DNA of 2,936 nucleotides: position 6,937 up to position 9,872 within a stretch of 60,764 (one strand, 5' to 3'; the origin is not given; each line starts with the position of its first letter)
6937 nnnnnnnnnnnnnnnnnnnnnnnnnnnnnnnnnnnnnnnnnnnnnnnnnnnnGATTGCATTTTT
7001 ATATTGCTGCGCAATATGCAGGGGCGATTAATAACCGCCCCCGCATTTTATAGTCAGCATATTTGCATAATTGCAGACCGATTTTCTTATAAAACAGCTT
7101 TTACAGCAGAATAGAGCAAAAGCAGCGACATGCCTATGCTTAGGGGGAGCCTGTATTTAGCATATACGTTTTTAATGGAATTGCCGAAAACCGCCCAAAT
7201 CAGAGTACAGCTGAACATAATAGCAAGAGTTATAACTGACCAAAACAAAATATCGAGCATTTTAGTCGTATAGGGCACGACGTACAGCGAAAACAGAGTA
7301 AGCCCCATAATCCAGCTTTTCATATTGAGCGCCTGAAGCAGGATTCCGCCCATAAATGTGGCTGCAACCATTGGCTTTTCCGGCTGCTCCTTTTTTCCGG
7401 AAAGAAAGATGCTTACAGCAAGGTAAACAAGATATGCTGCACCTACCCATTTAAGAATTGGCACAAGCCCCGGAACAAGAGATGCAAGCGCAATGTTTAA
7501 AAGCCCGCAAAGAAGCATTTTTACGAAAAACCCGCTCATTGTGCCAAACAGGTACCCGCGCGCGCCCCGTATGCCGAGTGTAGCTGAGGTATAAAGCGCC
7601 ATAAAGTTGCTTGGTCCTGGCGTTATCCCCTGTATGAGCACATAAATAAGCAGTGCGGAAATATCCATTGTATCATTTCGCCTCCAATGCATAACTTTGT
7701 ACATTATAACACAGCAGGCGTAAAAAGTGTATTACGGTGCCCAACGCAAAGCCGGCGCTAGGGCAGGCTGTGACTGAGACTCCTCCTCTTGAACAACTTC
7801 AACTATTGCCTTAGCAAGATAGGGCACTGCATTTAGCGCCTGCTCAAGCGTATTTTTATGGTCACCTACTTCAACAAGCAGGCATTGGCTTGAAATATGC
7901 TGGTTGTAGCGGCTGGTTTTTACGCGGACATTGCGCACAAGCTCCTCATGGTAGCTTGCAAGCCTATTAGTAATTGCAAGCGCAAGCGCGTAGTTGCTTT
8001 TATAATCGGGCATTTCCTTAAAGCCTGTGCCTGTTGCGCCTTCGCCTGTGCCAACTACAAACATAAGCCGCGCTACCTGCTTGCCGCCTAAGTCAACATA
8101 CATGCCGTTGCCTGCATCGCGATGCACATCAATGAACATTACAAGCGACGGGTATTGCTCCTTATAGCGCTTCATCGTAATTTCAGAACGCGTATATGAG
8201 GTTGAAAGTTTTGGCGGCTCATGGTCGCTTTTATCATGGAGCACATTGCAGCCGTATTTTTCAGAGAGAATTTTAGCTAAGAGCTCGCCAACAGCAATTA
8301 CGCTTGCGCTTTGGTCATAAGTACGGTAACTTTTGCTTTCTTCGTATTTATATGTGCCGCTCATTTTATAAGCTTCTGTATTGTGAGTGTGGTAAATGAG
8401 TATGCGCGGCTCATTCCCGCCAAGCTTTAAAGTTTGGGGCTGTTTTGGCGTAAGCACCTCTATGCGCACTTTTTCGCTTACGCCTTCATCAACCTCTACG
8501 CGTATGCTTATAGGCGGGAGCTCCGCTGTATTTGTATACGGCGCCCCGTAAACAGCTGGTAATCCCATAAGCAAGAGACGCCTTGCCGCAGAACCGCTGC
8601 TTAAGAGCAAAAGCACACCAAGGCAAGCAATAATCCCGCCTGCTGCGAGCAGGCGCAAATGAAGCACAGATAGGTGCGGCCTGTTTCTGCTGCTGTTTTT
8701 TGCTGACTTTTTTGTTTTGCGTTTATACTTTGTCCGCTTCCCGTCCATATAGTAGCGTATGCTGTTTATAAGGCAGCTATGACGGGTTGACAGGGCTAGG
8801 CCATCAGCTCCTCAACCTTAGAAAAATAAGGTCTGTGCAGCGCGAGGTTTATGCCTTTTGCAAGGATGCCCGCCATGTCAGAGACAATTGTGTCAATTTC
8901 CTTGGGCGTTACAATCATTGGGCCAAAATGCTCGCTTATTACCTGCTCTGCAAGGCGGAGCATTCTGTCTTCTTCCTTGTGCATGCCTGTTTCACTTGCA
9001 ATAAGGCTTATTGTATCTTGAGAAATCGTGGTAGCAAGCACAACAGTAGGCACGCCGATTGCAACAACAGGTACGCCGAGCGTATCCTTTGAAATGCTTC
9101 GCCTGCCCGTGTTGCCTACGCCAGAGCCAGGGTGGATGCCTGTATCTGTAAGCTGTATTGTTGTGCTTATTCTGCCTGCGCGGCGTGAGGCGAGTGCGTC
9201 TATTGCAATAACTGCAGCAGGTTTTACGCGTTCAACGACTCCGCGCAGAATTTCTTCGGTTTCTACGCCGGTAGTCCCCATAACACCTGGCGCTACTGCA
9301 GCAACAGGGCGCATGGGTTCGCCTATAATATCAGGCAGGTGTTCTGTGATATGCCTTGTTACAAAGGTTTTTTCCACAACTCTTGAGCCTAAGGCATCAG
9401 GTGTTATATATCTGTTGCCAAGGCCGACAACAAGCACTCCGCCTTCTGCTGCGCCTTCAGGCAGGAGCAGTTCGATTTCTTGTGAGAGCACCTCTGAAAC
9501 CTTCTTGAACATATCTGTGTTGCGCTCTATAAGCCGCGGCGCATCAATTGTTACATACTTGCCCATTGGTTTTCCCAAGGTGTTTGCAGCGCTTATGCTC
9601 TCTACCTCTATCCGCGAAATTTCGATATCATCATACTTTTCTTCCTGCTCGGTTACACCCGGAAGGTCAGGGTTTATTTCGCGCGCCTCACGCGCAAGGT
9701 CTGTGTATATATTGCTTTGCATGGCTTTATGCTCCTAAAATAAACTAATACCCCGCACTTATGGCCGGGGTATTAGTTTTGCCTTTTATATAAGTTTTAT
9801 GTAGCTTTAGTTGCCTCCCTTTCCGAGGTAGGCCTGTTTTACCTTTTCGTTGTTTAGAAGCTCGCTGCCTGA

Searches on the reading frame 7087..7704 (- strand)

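Call 80: search_protein_families(library=pfam, proteins=[window:7087-7704:-], max_evalue=0.00001)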
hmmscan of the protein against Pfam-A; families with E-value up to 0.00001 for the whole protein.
window:7087-7704:- (205 aa): 1 family
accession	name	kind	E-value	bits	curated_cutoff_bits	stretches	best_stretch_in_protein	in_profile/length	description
PF01810.24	LysE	-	5.6e-09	36.2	25.6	1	27-203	5-189/193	LysE type translocator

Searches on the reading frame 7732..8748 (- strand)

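Call 65: search_protein_families(library=pfam, proteins=[window:7732-8748:-], max_evalue=0.000001)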
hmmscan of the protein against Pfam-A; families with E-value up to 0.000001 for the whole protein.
window:7732-8748:- (338 aa): 1 family
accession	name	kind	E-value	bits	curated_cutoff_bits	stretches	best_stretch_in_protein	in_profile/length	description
PF07454.18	SpoIIP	-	1.5e-58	198.9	24.4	1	97-315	74-268/269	Stage II sporulation protein P (SpoIIP)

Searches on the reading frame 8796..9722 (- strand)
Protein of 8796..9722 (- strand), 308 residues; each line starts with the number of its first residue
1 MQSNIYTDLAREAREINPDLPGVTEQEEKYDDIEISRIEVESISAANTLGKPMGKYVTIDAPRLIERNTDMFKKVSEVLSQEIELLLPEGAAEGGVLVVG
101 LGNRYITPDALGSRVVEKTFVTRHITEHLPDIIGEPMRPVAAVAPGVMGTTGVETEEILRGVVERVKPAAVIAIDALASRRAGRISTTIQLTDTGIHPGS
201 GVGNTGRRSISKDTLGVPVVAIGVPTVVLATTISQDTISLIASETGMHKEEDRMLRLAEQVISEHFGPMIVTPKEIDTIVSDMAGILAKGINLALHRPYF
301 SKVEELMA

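Call 65: search_protein_families(library=pfam, proteins=[window:8796-9722:-], max_evalue=0.000001)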
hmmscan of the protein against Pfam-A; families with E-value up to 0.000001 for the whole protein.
window:8796-9722:- (308 aa): 1 family
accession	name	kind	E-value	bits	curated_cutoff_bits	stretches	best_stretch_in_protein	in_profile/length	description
PF03418.19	Peptidase_A25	-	1.9e-85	287.3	27.8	2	14-253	15-255/353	Germination protease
